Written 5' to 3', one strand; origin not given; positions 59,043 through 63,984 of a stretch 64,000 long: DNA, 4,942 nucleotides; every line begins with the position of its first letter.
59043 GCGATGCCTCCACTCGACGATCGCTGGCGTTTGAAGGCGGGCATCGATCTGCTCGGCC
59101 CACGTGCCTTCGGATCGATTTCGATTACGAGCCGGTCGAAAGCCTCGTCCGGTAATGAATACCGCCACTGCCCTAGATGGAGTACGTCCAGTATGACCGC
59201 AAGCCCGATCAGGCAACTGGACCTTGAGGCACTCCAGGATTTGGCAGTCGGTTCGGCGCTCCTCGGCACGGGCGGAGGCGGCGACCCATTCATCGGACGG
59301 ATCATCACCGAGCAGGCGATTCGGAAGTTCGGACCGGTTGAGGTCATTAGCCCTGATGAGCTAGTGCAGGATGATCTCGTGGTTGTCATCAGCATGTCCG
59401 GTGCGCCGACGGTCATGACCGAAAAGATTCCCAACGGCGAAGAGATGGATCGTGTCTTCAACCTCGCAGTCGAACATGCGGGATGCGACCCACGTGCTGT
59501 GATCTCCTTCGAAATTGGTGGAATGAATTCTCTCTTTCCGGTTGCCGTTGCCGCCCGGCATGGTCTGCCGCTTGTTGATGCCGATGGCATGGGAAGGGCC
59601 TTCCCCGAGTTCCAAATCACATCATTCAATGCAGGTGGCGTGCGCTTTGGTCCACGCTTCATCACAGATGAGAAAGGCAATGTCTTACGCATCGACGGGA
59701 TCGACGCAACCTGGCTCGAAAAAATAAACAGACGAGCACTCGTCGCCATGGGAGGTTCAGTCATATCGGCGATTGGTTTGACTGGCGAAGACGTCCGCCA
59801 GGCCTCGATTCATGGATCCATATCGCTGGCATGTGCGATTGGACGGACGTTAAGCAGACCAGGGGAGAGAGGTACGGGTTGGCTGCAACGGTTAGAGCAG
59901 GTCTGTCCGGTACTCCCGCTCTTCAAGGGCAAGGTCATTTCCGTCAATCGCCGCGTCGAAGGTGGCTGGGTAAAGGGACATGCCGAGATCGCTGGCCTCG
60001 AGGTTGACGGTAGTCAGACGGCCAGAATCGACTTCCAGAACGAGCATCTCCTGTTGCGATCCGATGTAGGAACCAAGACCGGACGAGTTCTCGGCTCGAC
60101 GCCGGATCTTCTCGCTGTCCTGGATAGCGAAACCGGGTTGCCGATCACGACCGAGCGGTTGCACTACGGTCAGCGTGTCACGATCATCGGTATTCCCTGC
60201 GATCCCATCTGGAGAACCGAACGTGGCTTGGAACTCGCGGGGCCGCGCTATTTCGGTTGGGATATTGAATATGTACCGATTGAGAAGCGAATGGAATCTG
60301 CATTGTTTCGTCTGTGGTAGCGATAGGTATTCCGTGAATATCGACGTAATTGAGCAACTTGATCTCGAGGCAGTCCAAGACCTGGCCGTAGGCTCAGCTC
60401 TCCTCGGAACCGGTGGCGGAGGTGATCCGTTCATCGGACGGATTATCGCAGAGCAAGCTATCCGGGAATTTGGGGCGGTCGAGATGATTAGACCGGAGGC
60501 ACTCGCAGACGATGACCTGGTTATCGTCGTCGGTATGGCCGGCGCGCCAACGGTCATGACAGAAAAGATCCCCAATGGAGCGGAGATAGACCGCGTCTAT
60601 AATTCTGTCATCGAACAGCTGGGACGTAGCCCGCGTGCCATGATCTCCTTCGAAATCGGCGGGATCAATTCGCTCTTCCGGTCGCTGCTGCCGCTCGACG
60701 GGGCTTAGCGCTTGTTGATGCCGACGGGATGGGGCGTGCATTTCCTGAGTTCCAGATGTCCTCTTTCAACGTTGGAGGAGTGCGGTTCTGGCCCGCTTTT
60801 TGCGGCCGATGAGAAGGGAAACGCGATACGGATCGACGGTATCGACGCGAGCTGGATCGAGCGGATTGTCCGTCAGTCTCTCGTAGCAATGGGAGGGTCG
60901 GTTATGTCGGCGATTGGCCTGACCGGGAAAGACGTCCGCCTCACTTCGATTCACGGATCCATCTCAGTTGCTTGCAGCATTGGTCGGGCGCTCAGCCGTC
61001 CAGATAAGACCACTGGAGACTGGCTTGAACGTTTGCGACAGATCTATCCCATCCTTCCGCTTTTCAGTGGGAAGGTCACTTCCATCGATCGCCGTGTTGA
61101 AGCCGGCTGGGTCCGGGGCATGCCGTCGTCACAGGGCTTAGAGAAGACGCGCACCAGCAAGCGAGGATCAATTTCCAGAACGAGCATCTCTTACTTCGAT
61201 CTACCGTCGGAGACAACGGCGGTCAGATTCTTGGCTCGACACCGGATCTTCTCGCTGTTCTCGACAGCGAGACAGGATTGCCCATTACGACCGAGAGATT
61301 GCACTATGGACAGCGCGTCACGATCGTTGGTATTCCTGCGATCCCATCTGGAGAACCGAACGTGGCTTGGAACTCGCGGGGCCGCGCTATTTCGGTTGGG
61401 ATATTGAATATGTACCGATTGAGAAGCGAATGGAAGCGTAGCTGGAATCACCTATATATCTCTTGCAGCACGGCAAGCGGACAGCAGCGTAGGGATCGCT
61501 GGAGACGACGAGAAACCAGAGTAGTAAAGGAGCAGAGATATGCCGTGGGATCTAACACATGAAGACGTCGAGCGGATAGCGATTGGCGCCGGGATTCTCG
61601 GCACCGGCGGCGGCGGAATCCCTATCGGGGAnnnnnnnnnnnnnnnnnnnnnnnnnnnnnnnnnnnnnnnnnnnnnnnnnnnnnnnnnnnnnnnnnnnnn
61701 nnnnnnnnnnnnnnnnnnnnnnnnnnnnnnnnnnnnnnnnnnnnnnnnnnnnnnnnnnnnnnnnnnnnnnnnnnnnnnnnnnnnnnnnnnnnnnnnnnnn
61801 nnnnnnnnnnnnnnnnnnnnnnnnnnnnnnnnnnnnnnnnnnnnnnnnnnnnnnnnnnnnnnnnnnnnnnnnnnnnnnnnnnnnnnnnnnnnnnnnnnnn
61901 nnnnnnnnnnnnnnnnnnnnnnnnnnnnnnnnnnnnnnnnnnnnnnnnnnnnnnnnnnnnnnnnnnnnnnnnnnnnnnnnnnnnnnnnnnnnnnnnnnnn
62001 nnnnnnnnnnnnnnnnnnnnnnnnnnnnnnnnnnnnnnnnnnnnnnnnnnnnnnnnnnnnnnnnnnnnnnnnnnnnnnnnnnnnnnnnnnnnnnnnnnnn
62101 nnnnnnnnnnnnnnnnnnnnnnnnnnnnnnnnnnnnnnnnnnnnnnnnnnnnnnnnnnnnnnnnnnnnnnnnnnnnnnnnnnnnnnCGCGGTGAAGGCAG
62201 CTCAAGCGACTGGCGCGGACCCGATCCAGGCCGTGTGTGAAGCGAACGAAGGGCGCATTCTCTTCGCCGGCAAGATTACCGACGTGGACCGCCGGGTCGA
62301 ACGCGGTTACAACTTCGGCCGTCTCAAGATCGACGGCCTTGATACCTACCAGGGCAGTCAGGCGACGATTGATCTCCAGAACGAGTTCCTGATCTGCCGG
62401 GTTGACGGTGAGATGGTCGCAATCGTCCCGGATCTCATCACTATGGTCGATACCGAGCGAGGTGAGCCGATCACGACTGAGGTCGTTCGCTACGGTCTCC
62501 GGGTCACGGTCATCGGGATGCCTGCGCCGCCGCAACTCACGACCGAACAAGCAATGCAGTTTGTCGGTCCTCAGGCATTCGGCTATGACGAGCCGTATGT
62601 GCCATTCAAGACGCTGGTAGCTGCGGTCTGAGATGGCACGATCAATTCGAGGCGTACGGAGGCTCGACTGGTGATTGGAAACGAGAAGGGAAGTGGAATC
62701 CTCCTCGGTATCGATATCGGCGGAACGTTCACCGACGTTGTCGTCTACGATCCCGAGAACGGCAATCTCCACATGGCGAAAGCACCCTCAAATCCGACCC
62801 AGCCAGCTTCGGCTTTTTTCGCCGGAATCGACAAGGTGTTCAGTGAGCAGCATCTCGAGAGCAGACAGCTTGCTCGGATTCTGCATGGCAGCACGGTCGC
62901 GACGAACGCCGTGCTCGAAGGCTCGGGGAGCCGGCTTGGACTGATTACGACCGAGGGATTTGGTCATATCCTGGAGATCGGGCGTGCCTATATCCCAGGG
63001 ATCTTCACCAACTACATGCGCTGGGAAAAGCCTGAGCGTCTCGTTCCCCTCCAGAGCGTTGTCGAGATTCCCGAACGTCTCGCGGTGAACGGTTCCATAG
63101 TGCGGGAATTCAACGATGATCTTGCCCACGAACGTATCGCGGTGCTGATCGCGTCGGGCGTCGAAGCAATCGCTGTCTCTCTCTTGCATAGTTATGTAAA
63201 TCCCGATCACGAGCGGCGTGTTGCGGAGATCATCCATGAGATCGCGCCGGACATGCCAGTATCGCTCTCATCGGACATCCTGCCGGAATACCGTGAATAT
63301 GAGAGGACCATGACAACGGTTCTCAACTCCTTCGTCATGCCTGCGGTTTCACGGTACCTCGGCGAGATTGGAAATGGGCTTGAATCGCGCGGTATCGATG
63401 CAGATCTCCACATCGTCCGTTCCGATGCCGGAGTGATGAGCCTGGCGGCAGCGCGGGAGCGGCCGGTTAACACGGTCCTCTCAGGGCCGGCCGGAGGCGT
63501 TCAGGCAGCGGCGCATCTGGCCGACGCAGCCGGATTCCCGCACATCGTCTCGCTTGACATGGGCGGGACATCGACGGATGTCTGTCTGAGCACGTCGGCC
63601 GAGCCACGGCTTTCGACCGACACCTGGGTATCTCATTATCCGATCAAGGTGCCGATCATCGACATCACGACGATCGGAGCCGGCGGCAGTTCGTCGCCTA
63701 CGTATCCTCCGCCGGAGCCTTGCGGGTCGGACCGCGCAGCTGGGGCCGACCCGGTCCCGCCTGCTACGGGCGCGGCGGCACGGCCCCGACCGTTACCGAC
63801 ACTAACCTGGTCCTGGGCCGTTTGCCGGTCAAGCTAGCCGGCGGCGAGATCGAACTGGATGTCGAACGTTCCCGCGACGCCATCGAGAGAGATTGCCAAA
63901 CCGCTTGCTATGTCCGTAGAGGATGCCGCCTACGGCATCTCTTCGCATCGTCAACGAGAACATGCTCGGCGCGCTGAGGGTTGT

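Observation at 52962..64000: Six DUF917 paralogues with two hydantoinase/oxoprolinase genes and an M29-like gene in 11 kb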

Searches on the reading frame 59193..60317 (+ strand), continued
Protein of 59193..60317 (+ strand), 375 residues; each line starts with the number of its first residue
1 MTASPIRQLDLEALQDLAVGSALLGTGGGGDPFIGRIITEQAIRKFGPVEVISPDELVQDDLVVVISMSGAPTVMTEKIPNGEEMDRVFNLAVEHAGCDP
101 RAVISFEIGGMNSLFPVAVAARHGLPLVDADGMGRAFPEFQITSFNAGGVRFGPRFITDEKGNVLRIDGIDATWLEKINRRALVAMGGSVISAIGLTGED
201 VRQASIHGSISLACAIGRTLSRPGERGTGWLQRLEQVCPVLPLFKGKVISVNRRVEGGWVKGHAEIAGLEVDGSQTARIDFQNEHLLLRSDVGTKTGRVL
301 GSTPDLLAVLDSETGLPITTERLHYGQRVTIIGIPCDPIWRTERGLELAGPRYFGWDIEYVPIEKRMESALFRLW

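Call 49: fold_search(model_id=the predicted structure, library=pdb)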
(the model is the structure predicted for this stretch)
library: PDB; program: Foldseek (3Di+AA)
matches with E <= 10: 264; with E <= 0.001: 2
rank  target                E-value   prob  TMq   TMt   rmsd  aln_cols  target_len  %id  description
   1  2o3i_B                5.8e-21  1.00  0.78  0.78   3.9       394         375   22  X-ray Crystal Structure of Protein CV_3147 from Chromobacterium violaceum. Northeast Structural Genomics Consortium Ta (released 2006-12-12)
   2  2o3i_A                2.0e-20  1.00  0.78  0.78   3.8       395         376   23  X-ray Crystal Structure of Protein CV_3147 from Chromobacterium violaceum. Northeast Structural Genomics Consortium Ta (released 2006-12-12)
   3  6r4i_A                3.8e-02  0.15  0.13  0.09  14.2       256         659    8  Crystal structure of human GFAT-1 G461E (released 2020-01-15)
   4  1c3b_A                1.4e-01  0.02  0.08  0.09  21.7       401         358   11  AMPC BETA-LACTAMASE FROM E. COLI COMPLEXED WITH INHIBITOR, BENZO(B)THIOPHENE-2-BORONIC ACID (BZB) (released 1999-11-24)
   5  6r4j_A                2.0e-01  0.09  0.14  0.10  14.5       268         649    8  Crystal structure of human GFAT-1 G451E in complex with UDP-GlcNAc (released 2020-01-15)
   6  6njk_A                2.7e-01  0.02  0.11  0.12  21.3       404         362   10  Crystal structure of beta-lactamase from Sulfitobacter sp. EE-36 (released 2019-01-16)
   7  6r4e_A                3.0e-01  0.08  0.14  0.09  14.1       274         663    7  Crystal structure of human GFAT-1 in complex with Glucose-6-Phosphate and L-Glu (released 2020-01-15)
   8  3ixg_B                3.4e-01  0.02  0.10  0.10  20.3       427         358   10  X-ray crystal structure of the extended-spectrum AmpC T70I mutant beta-lactamase with and without benzo(b)thiophene-2- (released 2010-02-16)
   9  3gqz_B                4.4e-01  0.01  0.09  0.09  21.0       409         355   10  AmpC beta-lactamase in complex with Fragment-based Inhibitor (released 2009-04-14)
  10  3ooj_E                4.7e-01  0.06  0.12  0.09  13.8       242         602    9  C1A mutant of E. coli GlmS in complex with glucose-6P and glutamate (released 2011-10-19)
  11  3fkw_A                5.3e-01  0.02  0.12  0.13  20.1       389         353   10  AmpC K67R mutant apo structure (released 2009-03-24)
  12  9n9q_G                5.6e-01  0.02  0.08  0.03  18.2       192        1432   14  Cryo-EM structure of the RNA-guided transcription complex (released 2025-12-24)
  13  4e3i_B                6.2e-01  0.01  0.11  0.11  21.0       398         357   12  Crystal structure of AmpC beta-lactamase in complex with a designed 3-carboxyl benzyl sulfonamide boronic acid inhibit (released 2012-09-26)
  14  6wgq_A                6.2e-01  0.01  0.07  0.08  21.6       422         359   11  The crystal structure of a beta-lactamase from Shigella flexneri 2a str. 2457T (released 2020-04-15)
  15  3ooj_C                6.6e-01  0.06  0.12  0.08  14.3       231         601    8  C1A mutant of E. coli GlmS in complex with glucose-6P and glutamate (released 2011-10-19)
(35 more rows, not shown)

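Call 62: search_protein_families(library=pfam, proteins=[window:59193-60317:+], max_evalue=0.01)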
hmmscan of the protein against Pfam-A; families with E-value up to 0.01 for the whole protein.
window:59193-60317:+ (375 aa): 2 families
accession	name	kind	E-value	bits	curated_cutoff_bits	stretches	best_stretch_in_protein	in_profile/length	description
PF20906.3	S-Me-THD_C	-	1.1e-57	194.9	27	1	171-363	2-190/190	S-Me-THD-like, C-terminal domain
PF06032.18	S-Me-THD_N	-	5.5e-51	173.2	27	1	13-167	2-156/158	S-Me-THD-like, N-terminal domain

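Call 70: find_encoding_contigs(protein=P0070, flank=8000, max_places=2)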
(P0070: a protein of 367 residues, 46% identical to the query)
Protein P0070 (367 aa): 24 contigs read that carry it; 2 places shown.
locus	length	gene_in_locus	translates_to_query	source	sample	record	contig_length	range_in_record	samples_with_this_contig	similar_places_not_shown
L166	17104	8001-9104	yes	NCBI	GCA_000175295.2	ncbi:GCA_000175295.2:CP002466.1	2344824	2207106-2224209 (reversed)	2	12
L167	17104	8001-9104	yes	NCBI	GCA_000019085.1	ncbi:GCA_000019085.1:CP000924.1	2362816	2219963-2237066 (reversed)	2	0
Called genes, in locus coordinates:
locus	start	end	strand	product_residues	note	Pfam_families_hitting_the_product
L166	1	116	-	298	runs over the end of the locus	PF22082:TtuA_LIM_N, PF02568:ThiI (weak), PF01171:ATP_bind_3, PF01507:PAPS_reduct (weak), PF03054:tRNA_Me_trans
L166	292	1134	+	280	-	PF05681:Fumerase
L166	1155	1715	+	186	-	PF05683:Fumerase_C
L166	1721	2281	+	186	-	PF03167:UDG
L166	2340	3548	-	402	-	-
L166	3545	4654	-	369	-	PF06032:S-Me-THD_N, PF20906:S-Me-THD_C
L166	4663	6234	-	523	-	PF00158:Sigma54_activat, PF01078:Mg_chelatase (faint), PF14532:Sigma54_activ_2, PF07728:AAA_5 (weak), PF25601:AAA_lid_14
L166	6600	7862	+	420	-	PF02133:Transp_cyt_pur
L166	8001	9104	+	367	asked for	PF06032:S-Me-THD_N, PF20906:S-Me-THD_C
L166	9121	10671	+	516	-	PF01869:BcrAD_BadFG (weak), PF05378:Hydant_A_N, PF13941:MutL (faint), PF21523:ParM_N (faint), PF01968:Hydantoinase_A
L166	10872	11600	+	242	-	PF01177:Asp_Glu_race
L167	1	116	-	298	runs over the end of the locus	PF22082:TtuA_LIM_N, PF02568:ThiI (weak), PF01171:ATP_bind_3, PF01507:PAPS_reduct (weak), PF03054:tRNA_Me_trans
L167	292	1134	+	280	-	PF05681:Fumerase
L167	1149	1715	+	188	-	PF05683:Fumerase_C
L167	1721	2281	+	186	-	PF03167:UDG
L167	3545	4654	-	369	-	PF06032:S-Me-THD_N, PF20906:S-Me-THD_C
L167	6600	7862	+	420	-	PF02133:Transp_cyt_pur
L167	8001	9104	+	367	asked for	PF06032:S-Me-THD_N, PF20906:S-Me-THD_C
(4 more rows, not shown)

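Call 71: find_encoding_contigs(protein=P0063, flank=8000, max_places=2)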
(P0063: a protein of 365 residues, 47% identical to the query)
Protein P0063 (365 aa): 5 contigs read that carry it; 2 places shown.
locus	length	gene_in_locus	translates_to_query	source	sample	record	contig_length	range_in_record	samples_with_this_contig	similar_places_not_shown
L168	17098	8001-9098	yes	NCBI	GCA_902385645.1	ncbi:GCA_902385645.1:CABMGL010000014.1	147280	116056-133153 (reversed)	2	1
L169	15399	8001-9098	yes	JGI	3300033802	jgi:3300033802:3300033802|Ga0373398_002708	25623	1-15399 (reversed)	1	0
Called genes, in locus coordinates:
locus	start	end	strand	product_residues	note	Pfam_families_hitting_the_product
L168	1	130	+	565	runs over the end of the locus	PF13607:Succ_CoA_lig, PF08442:ATP-grasp_2, PF13549:ATP-grasp_5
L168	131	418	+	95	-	PF07690:MFS_1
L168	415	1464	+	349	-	PF07690:MFS_1, PF03137:OATP (weak), PF07690:MFS_1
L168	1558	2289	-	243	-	PF01177:Asp_Glu_race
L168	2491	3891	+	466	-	PF00989:PAS (weak), PF00158:Sigma54_activat, PF14532:Sigma54_activ_2, PF07728:AAA_5 (faint), PF25601:AAA_lid_14, PF02954:HTH_8 (weak)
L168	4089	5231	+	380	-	PF06032:S-Me-THD_N, PF20906:S-Me-THD_C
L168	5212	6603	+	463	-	PF05378:Hydant_A_N, PF01968:Hydantoinase_A (faint)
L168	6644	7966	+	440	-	PF02133:Transp_cyt_pur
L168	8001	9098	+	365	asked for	PF06032:S-Me-THD_N, PF20906:S-Me-THD_C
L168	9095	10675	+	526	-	PF00480:ROK (faint), PF01869:BcrAD_BadFG (faint), PF05378:Hydant_A_N, PF13941:MutL (faint), PF01968:Hydantoinase_A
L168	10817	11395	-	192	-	PF00155:Aminotran_1_2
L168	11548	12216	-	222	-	PF00392:GntR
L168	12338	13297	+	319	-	PF01619:Pro_dh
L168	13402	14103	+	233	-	PF00392:GntR, PF07840:FadR_C (faint), PF07729:FCD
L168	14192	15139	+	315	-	PF02538:Hydantoinase_B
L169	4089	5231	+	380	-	PF06032:S-Me-THD_N, PF20906:S-Me-THD_C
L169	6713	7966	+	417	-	PF02133:Transp_cyt_pur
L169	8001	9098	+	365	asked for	PF06032:S-Me-THD_N, PF20906:S-Me-THD_C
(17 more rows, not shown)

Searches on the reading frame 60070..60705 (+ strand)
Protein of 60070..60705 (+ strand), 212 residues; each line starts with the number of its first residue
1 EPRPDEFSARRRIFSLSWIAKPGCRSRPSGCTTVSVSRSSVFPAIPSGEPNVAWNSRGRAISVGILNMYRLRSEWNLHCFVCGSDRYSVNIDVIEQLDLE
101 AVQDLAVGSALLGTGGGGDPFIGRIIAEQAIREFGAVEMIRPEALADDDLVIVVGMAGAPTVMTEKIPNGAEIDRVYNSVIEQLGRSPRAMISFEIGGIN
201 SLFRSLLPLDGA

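Call 5: search_protein_families(library=pfam, proteins=[window:60070-60705:+], max_evalue=0.001)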
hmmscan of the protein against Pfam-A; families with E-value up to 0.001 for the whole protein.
window:60070-60705:+ (212 aa): 1 family
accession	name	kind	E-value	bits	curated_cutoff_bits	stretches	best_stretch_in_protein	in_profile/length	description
PF06032.18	S-Me-THD_N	-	1.3e-30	107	27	1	101-203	2-104/158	S-Me-THD-like, N-terminal domain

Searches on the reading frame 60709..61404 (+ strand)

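Call 5: search_protein_families(library=pfam, proteins=[window:60709-61404:+], max_evalue=0.001)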
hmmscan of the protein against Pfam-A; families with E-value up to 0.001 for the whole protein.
window:60709-61404:+ (232 aa): 1 family
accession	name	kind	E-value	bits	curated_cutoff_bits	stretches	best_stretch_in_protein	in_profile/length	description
PF20906.3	S-Me-THD_C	-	6.4e-16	58.7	27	1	46-148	2-105/190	S-Me-THD-like, C-terminal domain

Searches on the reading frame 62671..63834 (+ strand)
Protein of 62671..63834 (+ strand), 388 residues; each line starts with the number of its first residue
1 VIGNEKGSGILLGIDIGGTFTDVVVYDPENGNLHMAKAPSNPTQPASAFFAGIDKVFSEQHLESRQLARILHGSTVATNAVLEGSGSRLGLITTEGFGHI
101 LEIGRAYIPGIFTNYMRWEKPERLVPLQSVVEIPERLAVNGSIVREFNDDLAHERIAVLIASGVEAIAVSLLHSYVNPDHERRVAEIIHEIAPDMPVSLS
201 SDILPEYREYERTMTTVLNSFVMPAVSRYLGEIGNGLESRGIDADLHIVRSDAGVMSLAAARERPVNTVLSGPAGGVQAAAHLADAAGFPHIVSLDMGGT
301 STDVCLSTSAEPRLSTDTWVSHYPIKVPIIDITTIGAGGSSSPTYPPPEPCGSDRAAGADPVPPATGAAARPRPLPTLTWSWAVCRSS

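Call 5: search_protein_families(library=pfam, proteins=[window:62671-63834:+], max_evalue=0.001)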
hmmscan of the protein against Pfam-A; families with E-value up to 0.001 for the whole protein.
window:62671-63834:+ (388 aa): 3 families
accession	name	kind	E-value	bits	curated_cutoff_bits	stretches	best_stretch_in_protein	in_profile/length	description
PF05378.19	Hydant_A_N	-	2.6e-52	177.6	25.2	1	12-191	2-175/176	Hydantoinase/oxoprolinase N-terminal region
PF01968.24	Hydantoinase_A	-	8.1e-39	134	22.9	1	212-342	1-131/291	Hydantoinase/oxoprolinase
PF13941.12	MutL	-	0.00039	19.8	27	0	266-314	218-268/450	MutL protein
